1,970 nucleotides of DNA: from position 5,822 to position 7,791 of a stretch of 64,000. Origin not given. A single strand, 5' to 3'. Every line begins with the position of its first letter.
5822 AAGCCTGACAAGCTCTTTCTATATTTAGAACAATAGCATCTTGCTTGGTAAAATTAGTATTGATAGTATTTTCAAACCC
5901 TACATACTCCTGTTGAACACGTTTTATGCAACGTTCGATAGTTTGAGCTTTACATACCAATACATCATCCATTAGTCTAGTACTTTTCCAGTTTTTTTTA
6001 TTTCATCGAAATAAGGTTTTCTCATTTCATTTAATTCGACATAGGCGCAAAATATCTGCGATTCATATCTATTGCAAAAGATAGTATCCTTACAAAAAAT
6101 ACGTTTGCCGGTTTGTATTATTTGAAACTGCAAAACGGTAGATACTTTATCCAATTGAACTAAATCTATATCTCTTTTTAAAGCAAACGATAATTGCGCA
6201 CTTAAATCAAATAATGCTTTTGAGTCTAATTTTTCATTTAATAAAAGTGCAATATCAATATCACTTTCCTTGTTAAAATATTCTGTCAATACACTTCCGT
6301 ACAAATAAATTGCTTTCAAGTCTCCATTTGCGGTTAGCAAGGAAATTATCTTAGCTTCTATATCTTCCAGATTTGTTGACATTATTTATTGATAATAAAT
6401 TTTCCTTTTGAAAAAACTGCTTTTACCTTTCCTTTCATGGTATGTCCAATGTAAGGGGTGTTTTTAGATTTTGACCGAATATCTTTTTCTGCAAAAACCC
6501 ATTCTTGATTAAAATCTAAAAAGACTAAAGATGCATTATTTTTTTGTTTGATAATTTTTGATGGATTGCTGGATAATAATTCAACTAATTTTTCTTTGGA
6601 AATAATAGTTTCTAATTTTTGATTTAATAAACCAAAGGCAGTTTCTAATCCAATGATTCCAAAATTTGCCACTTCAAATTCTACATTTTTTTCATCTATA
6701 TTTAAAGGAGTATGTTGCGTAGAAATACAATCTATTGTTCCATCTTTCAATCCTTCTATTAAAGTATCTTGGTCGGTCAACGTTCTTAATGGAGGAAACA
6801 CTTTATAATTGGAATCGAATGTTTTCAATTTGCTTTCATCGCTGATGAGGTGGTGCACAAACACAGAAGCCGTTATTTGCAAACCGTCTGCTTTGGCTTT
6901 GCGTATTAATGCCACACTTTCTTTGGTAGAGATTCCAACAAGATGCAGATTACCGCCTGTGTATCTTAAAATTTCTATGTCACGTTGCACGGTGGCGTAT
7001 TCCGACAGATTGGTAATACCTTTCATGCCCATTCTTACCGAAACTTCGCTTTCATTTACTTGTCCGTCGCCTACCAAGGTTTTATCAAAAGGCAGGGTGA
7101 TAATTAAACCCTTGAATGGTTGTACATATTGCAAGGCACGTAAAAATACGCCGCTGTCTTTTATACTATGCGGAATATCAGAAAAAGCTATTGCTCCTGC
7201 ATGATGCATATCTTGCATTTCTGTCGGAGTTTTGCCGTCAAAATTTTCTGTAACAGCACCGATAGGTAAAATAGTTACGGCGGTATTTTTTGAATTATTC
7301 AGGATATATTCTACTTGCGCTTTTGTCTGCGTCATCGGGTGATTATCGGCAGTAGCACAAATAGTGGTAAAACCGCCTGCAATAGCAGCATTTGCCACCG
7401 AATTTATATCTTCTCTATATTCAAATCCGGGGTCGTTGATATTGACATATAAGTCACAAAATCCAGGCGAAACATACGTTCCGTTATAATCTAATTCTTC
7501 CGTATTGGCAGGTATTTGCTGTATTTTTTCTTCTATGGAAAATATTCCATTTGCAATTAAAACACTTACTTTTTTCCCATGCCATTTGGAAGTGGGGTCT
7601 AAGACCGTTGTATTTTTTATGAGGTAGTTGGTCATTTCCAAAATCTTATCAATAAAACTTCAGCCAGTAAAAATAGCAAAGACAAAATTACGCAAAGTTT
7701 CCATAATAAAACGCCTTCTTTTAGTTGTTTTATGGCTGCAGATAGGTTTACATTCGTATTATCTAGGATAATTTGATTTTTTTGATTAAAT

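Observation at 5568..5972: HepT toxin carries Gln in place of the catalytic Arg of the HEPN Rx4H motif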

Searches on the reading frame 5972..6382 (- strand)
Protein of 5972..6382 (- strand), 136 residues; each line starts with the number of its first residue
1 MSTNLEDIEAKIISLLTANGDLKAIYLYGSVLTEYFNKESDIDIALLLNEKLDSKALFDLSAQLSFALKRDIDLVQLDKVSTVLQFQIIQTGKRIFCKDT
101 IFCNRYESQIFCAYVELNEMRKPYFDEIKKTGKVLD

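Call 3: search_protein_families(library=pfam, proteins=[window:5972-6382:-], max_evalue=0.01)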
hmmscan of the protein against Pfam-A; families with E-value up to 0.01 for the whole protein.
window:5972-6382:- (136 aa): 4 families
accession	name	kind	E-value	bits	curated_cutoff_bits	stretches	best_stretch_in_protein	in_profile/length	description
PF18765.7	Polbeta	-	2e-23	82.8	26.9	1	11-100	2-92/93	Polymerase beta, Nucleotidyltransferase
PF01909.29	NTP_transf_2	-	5.9e-07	30.2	21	1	22-81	14-78/93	Nucleotidyltransferase domain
PF22600.2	MTPAP-like_central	-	0.0017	18.9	27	1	22-52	39-69/139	Poly(A) RNA polymerase, mitochondrial-like, central palm domain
PF12633.13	Adenyl_cycl_N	-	0.0044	17.5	27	1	19-63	89-133/199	Adenylate cyclase NT domain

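Call 4: search_protein_families(library=ncbifam, proteins=[window:5972-6382:-], max_evalue=0.01)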
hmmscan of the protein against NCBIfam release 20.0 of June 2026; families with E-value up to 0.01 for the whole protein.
window:5972-6382:- (136 aa): 4 families
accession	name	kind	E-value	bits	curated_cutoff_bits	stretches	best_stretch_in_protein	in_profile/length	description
NF047752.1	MntA_antitoxin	equivalog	1.9e-29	101.6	60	1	18-121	3-106/106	type VII toxin-antitoxin system MntA family adenylyltransferase antitoxin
NF033220.1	ANT_3pp_II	equivalog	4.9e-05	22.8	400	1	4-94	6-93/258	ANT(3'')-II family aminoglycoside nucleotidyltransferase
NF012212.1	ANT_9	subfamily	9.3e-05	21.8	340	1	17-64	16-63/249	aminoglycoside nucleotidyltransferase ANT(9)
NF012135.0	ANT_3pp_9_crypt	exception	0.0047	16.5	560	0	11-50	18-56/262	cryptic aminoglycoside nucleotidyltransferase ANT(3'')/ANT(9)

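Call 35: search_solved_structures(query=window:5975-6382:-, max_evalue=0.001, show_alignments=1)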
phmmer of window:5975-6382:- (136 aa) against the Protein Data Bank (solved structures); distinct sequences matched with E-value up to 0.001: 2.
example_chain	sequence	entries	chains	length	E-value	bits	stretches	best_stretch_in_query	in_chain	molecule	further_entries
5yep_A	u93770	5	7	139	3.3e-13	53.1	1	9-98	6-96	Toxin-antitoxin system antidote Mnt family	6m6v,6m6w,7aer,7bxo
6m6u_A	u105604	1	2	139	4.3e-12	49.5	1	9-98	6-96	Toxin-antitoxin system antitoxin MntA family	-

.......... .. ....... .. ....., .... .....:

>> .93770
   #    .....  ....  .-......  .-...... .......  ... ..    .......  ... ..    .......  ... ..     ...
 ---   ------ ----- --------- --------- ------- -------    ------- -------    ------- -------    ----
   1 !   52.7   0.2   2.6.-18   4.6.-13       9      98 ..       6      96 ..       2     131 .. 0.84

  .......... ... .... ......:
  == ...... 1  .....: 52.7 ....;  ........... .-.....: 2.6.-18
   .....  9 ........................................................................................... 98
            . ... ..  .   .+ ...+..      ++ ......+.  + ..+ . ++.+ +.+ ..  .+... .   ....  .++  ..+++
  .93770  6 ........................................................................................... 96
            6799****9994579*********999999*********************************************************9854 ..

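Call 36: search_protein_families(library=padloc, proteins=[window:5972-6382:-], max_evalue=0.01)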
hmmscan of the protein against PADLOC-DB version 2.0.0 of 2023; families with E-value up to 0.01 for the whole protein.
window:5972-6382:- (136 aa): 9 families
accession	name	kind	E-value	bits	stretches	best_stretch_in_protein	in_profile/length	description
PDLC04906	PDC-S09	-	2.3e-10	38.7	1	22-90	24-93/98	-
PDLC04905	PDC-S09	-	2.7e-10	38.5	1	8-94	7-97/101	-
PDLC04902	PDC-S09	-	1e-09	36.6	1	7-91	7-91/97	-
PDLC04904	PDC-S09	-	8.9e-08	30.3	1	9-90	13-93/104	-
PDLC04903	PDC-S09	-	4.2e-07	28.3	1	20-71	24-75/108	-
PDLC04907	PDC-S09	-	3.6e-05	21.8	1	10-53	15-58/114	-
PDLC04368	PDC-M05A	-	9.1e-05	20.4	1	15-76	100-160/201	-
PDLC04901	PDC-S09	-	0.00021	20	1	6-101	6-94/126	-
PDLC04372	PDC-M05A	-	0.0087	14.3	0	17-72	71-125/167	-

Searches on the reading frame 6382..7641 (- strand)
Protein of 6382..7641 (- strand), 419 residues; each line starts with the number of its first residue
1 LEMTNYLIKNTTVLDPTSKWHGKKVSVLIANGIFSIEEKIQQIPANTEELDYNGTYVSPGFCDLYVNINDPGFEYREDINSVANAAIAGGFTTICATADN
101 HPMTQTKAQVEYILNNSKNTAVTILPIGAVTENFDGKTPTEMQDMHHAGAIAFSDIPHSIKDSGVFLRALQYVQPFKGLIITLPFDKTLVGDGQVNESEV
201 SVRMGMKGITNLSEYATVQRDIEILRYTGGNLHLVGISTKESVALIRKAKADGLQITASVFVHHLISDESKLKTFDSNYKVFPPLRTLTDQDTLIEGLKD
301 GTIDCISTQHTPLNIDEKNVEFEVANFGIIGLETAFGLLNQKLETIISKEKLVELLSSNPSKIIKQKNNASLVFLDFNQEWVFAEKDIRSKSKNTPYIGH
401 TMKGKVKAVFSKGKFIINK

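Call 3: search_protein_families(library=pfam, proteins=[window:6382-7641:-], max_evalue=0.01)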
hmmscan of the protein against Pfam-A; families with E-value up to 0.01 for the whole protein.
window:6382-7641:- (419 aa): 1 family
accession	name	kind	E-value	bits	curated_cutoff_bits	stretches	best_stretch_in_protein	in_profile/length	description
PF01979.26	Amidohydro_1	-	1e-05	25.4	25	0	56-115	1-69/345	Amidohydrolase family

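Call 4: search_protein_families(library=ncbifam, proteins=[window:6382-7641:-], max_evalue=0.01)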
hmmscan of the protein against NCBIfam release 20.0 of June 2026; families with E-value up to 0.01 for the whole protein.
window:6382-7641:- (419 aa): 34 families (the best 25 are shown)
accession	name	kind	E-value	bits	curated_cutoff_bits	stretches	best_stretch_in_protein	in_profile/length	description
NF006845.0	PRK09357.2-6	equivalog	1.4e-95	320.5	728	1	6-417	3-425/428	dihydroorotase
NF006837.0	PRK09357.1-2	equivalog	7.3e-95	318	575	1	5-416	2-421/428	dihydroorotase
NF006843.0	PRK09357.2-4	equivalog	7.8e-93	311.7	786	1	6-416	3-419/431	dihydroorotase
NF005614.0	PRK07369.1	equivalog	9.3e-91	304.7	456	1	4-410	2-417/419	dihydroorotase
NF006836.0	PRK09357.1-1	equivalog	9.1e-89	298.1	538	1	12-417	4-424/432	dihydroorotase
TIGR00857.1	pyrC_multi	subfamily_domain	1.8e-88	297.3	279.05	1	33-417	15-409/412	dihydroorotase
NF006558.0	PRK09059.1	equivalog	5.3e-86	288.8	645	1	4-417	3-427/430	dihydroorotase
NF006844.0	PRK09357.2-5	equivalog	9.1e-86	288.5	701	1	3-416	1-419/422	dihydroorotase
NF006839.0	PRK09357.1-4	equivalog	5e-83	279.1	576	1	6-417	2-420/422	dihydroorotase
NF005791.0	PRK07627.1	equivalog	5.1e-83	279.4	442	1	7-416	4-421/425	dihydroorotase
NF006842.0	PRK09357.2-3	equivalog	1.3e-82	277.8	695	1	6-417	3-438/440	dihydroorotase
NF006841.0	PRK09357.2-2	equivalog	2.6e-76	257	640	1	23-416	17-416/421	dihydroorotase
NF006838.0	PRK09357.1-3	equivalog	1.9e-66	224.7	644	1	8-415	5-419/423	dihydroorotase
NF006268.0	PRK08417.1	equivalog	5.8e-61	206.7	499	1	7-418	2-405/406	metal-dependent hydrolase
TIGR03178.1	allantoinase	equivalog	2.6e-45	155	357.85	1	7-418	3-426/441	allantoinase AllB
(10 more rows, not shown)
